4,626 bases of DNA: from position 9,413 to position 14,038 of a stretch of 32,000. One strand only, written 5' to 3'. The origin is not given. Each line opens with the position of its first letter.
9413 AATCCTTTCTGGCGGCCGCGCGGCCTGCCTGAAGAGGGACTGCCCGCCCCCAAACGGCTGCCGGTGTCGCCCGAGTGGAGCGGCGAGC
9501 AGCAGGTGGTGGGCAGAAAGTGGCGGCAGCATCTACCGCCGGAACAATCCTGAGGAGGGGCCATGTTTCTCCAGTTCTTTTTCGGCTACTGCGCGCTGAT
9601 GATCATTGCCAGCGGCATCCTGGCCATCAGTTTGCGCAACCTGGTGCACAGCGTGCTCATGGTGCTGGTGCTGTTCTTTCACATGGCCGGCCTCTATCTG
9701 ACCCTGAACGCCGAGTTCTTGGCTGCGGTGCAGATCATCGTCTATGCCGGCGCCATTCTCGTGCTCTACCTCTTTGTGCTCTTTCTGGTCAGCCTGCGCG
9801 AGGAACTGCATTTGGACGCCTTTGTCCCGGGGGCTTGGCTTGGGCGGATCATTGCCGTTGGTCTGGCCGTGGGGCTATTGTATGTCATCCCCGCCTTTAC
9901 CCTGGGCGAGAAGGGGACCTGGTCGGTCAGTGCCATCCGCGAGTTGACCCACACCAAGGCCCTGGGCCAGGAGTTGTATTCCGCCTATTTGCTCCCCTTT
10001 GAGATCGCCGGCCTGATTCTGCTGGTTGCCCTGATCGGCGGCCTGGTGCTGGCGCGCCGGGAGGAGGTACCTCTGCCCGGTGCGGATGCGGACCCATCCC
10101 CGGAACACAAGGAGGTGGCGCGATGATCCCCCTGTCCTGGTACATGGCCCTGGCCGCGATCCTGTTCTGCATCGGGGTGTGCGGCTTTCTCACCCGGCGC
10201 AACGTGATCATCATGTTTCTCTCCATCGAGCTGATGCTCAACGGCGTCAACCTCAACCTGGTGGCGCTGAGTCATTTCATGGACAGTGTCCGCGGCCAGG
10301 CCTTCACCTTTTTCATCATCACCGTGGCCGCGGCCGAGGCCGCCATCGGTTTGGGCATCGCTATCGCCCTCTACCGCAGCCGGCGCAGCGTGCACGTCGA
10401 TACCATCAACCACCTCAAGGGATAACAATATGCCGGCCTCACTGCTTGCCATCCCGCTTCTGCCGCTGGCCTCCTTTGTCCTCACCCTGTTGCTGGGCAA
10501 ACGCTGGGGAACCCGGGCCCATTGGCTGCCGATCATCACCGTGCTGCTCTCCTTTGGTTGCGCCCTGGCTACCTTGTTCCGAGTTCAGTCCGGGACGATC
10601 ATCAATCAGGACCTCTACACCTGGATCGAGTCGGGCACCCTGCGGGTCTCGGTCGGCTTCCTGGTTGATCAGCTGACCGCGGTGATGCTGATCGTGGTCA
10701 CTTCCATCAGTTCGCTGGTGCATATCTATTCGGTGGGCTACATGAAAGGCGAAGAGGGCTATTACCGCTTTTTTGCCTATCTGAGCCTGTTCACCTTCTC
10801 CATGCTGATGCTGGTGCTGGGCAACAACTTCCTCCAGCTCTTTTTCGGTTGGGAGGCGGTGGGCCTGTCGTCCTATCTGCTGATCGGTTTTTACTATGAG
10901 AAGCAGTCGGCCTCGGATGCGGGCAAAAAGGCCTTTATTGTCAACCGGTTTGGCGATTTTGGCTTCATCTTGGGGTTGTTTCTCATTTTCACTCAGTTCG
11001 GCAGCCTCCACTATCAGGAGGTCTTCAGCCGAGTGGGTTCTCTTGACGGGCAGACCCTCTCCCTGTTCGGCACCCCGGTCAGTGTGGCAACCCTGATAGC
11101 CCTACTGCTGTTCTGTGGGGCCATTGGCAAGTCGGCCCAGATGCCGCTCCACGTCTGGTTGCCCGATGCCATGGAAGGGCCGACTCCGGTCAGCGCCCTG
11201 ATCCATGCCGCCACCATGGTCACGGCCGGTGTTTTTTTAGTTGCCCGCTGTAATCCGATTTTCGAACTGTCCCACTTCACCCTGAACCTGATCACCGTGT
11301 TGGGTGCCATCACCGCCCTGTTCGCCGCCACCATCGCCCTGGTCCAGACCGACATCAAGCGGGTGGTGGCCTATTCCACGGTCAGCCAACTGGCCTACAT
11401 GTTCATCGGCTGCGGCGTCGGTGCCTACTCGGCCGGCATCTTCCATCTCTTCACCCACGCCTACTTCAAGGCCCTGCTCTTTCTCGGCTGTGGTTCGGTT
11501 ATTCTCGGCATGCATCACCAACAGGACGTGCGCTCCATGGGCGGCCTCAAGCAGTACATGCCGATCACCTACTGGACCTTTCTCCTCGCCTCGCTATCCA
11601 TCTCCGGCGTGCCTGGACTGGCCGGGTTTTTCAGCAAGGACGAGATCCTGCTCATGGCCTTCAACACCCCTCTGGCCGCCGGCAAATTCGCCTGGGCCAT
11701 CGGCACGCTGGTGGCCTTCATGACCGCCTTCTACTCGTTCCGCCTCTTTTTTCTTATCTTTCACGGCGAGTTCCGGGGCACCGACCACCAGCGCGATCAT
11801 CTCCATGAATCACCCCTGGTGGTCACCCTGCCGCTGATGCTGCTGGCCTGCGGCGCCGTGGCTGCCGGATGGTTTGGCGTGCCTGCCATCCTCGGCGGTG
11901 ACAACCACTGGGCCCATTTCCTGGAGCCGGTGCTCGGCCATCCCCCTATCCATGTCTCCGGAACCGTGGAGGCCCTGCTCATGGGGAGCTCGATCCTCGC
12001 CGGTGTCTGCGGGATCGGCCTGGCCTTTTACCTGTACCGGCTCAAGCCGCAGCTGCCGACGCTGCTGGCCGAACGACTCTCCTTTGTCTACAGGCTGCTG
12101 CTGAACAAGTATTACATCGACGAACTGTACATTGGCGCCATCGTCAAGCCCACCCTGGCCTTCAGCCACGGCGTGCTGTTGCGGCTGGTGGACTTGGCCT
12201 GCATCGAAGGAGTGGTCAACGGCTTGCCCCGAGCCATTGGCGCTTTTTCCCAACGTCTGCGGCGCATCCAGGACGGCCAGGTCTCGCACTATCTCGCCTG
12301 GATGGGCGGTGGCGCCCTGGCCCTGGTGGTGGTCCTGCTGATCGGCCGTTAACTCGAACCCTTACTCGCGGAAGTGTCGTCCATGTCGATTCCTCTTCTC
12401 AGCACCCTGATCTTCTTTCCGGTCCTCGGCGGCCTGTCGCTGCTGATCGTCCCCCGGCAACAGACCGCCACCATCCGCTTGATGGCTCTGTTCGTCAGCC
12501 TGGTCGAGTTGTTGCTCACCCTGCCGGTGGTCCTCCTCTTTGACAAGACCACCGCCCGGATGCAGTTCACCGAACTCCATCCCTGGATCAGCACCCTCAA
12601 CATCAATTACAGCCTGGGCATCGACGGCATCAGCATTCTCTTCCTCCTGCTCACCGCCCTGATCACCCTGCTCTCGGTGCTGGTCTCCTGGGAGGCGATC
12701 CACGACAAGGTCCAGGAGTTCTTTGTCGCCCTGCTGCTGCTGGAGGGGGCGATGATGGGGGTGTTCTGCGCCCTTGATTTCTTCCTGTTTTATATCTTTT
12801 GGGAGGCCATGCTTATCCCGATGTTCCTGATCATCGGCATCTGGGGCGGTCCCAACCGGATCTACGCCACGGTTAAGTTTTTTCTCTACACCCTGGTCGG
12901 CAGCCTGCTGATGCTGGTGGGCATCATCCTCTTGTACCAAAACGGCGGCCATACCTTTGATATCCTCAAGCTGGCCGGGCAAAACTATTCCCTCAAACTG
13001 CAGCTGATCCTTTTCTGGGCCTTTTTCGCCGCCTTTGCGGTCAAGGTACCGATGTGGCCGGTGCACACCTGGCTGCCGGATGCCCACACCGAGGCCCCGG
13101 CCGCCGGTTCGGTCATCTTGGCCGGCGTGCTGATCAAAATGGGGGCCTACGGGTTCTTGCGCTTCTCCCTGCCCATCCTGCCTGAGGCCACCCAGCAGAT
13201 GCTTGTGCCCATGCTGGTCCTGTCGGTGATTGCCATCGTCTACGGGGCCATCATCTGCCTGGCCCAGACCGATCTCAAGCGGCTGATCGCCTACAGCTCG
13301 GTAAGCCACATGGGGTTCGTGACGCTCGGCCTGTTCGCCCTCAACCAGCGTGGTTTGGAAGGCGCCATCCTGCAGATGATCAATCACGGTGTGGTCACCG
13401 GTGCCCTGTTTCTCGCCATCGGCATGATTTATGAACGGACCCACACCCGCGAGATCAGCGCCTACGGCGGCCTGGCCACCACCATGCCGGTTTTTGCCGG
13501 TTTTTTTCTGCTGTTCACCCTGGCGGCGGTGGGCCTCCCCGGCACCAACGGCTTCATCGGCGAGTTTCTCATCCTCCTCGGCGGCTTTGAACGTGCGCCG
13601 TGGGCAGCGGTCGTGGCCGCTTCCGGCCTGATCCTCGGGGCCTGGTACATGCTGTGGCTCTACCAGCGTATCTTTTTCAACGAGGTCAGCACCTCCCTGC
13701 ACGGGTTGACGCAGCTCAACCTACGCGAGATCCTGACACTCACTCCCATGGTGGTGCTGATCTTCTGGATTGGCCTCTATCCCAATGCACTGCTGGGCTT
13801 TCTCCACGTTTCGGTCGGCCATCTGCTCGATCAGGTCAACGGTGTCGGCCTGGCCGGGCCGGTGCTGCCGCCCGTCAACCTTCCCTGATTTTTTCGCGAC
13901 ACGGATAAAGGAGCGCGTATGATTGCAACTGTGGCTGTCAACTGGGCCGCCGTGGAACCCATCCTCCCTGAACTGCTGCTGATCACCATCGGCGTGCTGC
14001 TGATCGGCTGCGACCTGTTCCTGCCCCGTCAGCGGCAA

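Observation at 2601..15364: Cytoplasmic Psr/Phs-like molybdoenzyme plus four-cluster ferredoxin subunit placed directly in front of an EFG-less nuo operon: candidate non-NADH electron-input module for complex I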

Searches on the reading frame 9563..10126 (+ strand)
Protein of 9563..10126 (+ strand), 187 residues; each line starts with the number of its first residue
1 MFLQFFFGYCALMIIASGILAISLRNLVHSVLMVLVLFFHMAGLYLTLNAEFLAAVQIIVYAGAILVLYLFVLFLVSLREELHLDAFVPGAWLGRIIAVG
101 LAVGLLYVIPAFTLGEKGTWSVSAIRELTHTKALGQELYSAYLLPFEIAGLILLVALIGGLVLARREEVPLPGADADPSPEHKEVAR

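Call 7: search_protein_families(library=pfam, proteins=[window:9563-10126:+])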
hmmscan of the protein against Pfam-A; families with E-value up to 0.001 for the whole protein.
window:9563-10126:+ (187 aa): 1 family
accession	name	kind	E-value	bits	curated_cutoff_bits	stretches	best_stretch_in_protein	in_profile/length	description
PF00499.25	Oxidored_q3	-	1.1e-36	126.2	33.2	1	17-163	1-146/146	NADH-ubiquinone/plastoquinone oxidoreductase chain 6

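Call 83: search_protein_families(library=ncbifam, proteins=[window:9563-10126:+], max_evalue=1e-10)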
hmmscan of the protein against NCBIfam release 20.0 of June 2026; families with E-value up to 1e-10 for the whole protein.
window:9563-10126:+ (187 aa): 8 families
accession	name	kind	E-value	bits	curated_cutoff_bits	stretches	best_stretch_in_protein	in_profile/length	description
NF005163.0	PRK06638.1-3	equivalog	9e-35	119.9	174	1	7-170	12-173/203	NADH-quinone oxidoreductase subunit J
NF005164.0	PRK06638.1-4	equivalog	1.4e-33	116.1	154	1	4-167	5-172/211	NADH-quinone oxidoreductase subunit J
NF005168.0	PRK06638.2-3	equivalog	1.1e-30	106.8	154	1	9-168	10-169/172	NADH-quinone oxidoreductase subunit J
NF005165.0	PRK06638.1-5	equivalog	1.7e-26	92.8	192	1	6-168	23-185/282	NADH-quinone oxidoreductase subunit J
NF005167.0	PRK06638.2-2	equivalog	1.7e-21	76.8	137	1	6-167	6-165/176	NADH-quinone oxidoreductase subunit J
NF005162.0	PRK06638.1-1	equivalog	2.3e-20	73.2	157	1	4-168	2-163/184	NADH-quinone oxidoreductase subunit J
NF005166.0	PRK06638.2-1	equivalog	1.3e-19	70.8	284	1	9-168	10-167/174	NADH-quinone oxidoreductase subunit J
NF005169.0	PRK06638.2-4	equivalog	6.4e-16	58.8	319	1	2-162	2-163/182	NADH-quinone oxidoreductase subunit J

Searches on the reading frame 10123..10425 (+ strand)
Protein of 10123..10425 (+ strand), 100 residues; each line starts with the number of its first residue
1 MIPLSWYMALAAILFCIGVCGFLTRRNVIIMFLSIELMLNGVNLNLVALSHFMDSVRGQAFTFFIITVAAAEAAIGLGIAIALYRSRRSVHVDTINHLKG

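Call 7: search_protein_families(library=pfam, proteins=[window:10123-10425:+])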
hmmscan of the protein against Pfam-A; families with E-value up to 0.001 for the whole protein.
window:10123-10425:+ (100 aa): 1 family
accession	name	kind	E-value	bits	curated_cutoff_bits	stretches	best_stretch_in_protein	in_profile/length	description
PF00420.29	Oxidored_q2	-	6.9e-31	106.3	26.1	1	7-100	2-95/95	NADH-ubiquinone/plastoquinone oxidoreductase chain 4L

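Call 83: search_protein_families(library=ncbifam, proteins=[window:10123-10425:+], max_evalue=1e-10)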
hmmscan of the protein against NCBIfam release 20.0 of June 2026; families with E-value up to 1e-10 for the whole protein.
window:10123-10425:+ (100 aa): 6 families
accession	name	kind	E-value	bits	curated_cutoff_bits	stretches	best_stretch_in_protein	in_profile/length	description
NF004322.0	PRK05715.1-4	equivalog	9.3e-38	128.4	128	1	2-99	4-103/104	NADH-quinone oxidoreductase subunit NuoK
NF004320.0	PRK05715.1-2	equivalog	3.2e-35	120.2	57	1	4-99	3-98/99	NADH-quinone oxidoreductase subunit NuoK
NF004321.0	PRK05715.1-3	equivalog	5.6e-35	119.6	91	1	1-100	1-101/101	NADH-quinone oxidoreductase subunit NuoK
NF040614.1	F420_dehyd_FpoK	exception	1e-32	112.4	145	1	3-99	1-97/98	F420H2 dehydrogenase subunit FpoK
NF004323.0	PRK05715.1-5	equivalog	7.3e-32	109.7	89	1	2-100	3-102/102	NADH-quinone oxidoreductase subunit NuoK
NF004319.0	PRK05715.1-1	equivalog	4.2e-23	81.4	101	1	1-100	1-100/100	NADH-quinone oxidoreductase subunit NuoK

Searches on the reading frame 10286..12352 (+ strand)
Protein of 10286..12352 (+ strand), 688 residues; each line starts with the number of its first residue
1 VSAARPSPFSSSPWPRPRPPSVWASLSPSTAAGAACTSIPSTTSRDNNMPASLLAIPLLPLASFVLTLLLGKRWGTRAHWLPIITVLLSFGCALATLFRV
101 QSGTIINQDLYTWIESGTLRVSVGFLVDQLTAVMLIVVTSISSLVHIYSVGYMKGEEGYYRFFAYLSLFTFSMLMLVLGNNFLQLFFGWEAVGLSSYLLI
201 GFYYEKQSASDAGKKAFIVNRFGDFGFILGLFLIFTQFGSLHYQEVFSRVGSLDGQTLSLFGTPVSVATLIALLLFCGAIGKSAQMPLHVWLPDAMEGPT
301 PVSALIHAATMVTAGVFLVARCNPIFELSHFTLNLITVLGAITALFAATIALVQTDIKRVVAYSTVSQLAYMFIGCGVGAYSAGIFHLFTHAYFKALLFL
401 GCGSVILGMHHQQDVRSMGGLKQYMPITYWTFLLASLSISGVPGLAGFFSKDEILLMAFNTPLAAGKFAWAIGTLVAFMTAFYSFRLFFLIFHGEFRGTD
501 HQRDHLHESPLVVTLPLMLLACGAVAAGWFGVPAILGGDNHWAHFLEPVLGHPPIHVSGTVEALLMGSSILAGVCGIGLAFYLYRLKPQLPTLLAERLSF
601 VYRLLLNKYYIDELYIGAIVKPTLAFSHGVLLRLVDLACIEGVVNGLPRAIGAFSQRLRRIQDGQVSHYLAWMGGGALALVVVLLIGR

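Call 9: search_protein_families(library=pfam, proteins=[window:10286-12352:+])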
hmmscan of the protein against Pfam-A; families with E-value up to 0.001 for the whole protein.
window:10286-12352:+ (688 aa): 2 families
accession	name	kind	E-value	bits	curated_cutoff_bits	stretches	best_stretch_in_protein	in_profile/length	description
PF00361.26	Proton_antipo_M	-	1.1e-84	284.6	21.5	1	180-466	2-283/294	NADH:quinone oxidoreductase/Mrp antiporter, TM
PF00662.26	Proton_antipo_N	-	4.9e-22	78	24.5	1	113-163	1-51/51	NADH-Ubiquinone oxidoreductase (complex I), chain 5 N-terminus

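Call 83: search_protein_families(library=ncbifam, proteins=[window:10430-12352:+], max_evalue=1e-10)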
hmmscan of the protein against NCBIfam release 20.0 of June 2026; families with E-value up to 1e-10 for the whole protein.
window:10430-12352:+ (640 aa): 71 families (the best 25 are shown)
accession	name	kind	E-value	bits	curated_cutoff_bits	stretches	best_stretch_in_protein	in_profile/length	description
NF005141.0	PRK06590.1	equivalog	5.9e-234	778.6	556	1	5-638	5-611/615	NADH-quinone oxidoreductase subunit L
TIGR01974.1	NDH_I_L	subfamily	1.9e-232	773.7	407.5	1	7-636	5-629/630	NADH-quinone oxidoreductase subunit L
NF005626.0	PRK07376.1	equivalog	9.6e-171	569.4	963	2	8-454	11-464/675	NAD(P)H-quinone oxidoreductase subunit 5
NF040617.1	F420_dehyd_FpoL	exception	5.1e-139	465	1050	1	7-636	8-663/669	F420H2 dehydrogenase subunit FpoL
NF009288.0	PRK12648.1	equivalog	1.9e-88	297.6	1104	1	4-483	2-471/954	monovalent cation/H+ antiporter subunit A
NF009287.0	PRK12647.1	equivalog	1.6e-87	294.8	937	1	10-482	8-466/773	putative monovalent cation/H+ antiporter subunit A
NF005633.0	PRK07390.1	subfamily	5.9e-86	289.4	676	1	8-632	12-602/613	NAD(P)H-quinone oxidoreductase subunit F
TIGR00940.1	2a6301s01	subfamily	3.2e-82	277.1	920.45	1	12-487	9-491/793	monovalent cation:proton antiporter subunit A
NF009285.0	PRK12645.1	equivalog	1.6e-79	268.1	1028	1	10-482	9-492/804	Na+/H+ antiporter subunit A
TIGR01960.1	ndhF3_CO2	subfamily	5.1e-79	266.4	588.7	1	8-622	12-592/606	NAD(P)H dehydrogenase, subunit NdhF3 family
NF005097.0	PRK06525.1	equivalog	2.6e-78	263.9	430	1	16-485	13-477/480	hydrogenase 4 subunit D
NF009289.0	PRK12649.1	equivalog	5.1e-78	263.3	1117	1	7-477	10-479/789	putative monovalent cation/H+ antiporter subunit A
NF009290.0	PRK12650.1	equivalog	8.7e-77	258.9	980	1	4-481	2-470/966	DUF4040 family protein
NF009284.0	PRK12644.1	equivalog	7.2e-76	256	962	1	15-483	11-471/975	Na+/H+ antiporter subunit A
NF009286.0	PRK12646.1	equivalog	3.1e-66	224.4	1063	1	13-489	13-497/800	DUF4040 family protein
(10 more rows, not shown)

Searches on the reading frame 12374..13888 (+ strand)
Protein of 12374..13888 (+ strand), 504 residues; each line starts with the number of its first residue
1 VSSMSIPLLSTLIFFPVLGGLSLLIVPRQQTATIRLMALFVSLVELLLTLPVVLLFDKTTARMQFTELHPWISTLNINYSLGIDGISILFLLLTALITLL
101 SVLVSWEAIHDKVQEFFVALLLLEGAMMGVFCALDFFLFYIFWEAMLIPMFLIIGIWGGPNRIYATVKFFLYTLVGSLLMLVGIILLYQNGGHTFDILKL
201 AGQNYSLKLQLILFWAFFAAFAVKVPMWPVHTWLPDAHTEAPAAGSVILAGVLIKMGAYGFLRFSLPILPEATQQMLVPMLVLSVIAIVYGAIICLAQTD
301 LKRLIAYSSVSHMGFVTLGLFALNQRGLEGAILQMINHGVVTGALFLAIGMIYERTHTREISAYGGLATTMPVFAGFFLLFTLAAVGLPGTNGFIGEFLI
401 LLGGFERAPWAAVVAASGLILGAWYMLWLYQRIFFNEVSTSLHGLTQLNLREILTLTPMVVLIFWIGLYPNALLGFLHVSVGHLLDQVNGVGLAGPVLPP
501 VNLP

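Call 9: search_protein_families(library=pfam, proteins=[window:12374-13888:+])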
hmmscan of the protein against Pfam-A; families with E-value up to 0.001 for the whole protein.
window:12374-13888:+ (504 aa): 1 family
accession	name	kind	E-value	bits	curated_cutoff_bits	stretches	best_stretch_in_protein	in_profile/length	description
PF00361.26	Proton_antipo_M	-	5.1e-86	288.9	21.5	1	133-417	1-288/294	NADH:quinone oxidoreductase/Mrp antiporter, TM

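Call 83: search_protein_families(library=ncbifam, proteins=[window:12374-13888:+], max_evalue=1e-10)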
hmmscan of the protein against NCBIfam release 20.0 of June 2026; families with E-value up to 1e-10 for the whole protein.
window:12374-13888:+ (504 aa): 72 families (the best 25 are shown)
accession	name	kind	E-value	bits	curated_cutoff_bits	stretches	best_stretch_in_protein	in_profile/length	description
TIGR01972.1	NDH_I_M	subfamily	1.4e-195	650.6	263.8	1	9-488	1-486/486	NADH-quinone oxidoreductase subunit M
NF004499.0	PRK05846.1-3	equivalog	1.9e-187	624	585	1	5-489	3-489/502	NADH-quinone oxidoreductase subunit M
NF004501.0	PRK05846.1-5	subfamily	2.1e-187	623.7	598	1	5-489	3-488/492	NADH-quinone oxidoreductase subunit M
NF004500.0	PRK05846.1-4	equivalog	1.7e-157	525.3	550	1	4-489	2-507/525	NADH-quinone oxidoreductase subunit M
NF004505.0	PRK05846.2-5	equivalog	1.7e-157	525.3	700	1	8-488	4-485/508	NADH-quinone oxidoreductase subunit M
NF004506.0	PRK05846.2-6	equivalog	6.2e-141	471.1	789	1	5-485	3-490/493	NADH-quinone oxidoreductase subunit M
NF004504.0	PRK05846.2-3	equivalog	2.2e-129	432.7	785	1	5-480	8-489/499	NADH-quinone oxidoreductase subunit M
NF009212.0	PRK12561.1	subfamily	3e-128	428.8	645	1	2-488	2-499/531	NAD(P)H-quinone oxidoreductase subunit 4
NF004498.0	PRK05846.1-1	equivalog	4.4e-123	411.8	614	1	8-482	2-494/509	NADH-quinone oxidoreductase subunit M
NF002713.0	PRK02546.1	subfamily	4.8e-112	375.1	827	1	3-486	5-500/533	NAD(P)H-quinone oxidoreductase subunit 4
NF005060.0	PRK06473.1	equivalog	2.5e-105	353.1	747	1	8-488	1-485/500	NADH-quinone oxidoreductase subunit M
NF005611.0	PRK07363.1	equivalog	4.5e-98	329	764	1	8-489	1-486/501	NADH-quinone oxidoreductase subunit M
NF004502.0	PRK05846.2-1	equivalog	3.4e-84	283.4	791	1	8-473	5-486/500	NADH-quinone oxidoreductase subunit M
NF004503.0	PRK05846.2-2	subfamily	3.4e-72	244.2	720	1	73-479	66-484/490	NADH-quinone oxidoreductase subunit M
NF006419.0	PRK08668.1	equivalog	3.2e-58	197.9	617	1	9-478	4-475/613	NADH dehydrogenase subunit M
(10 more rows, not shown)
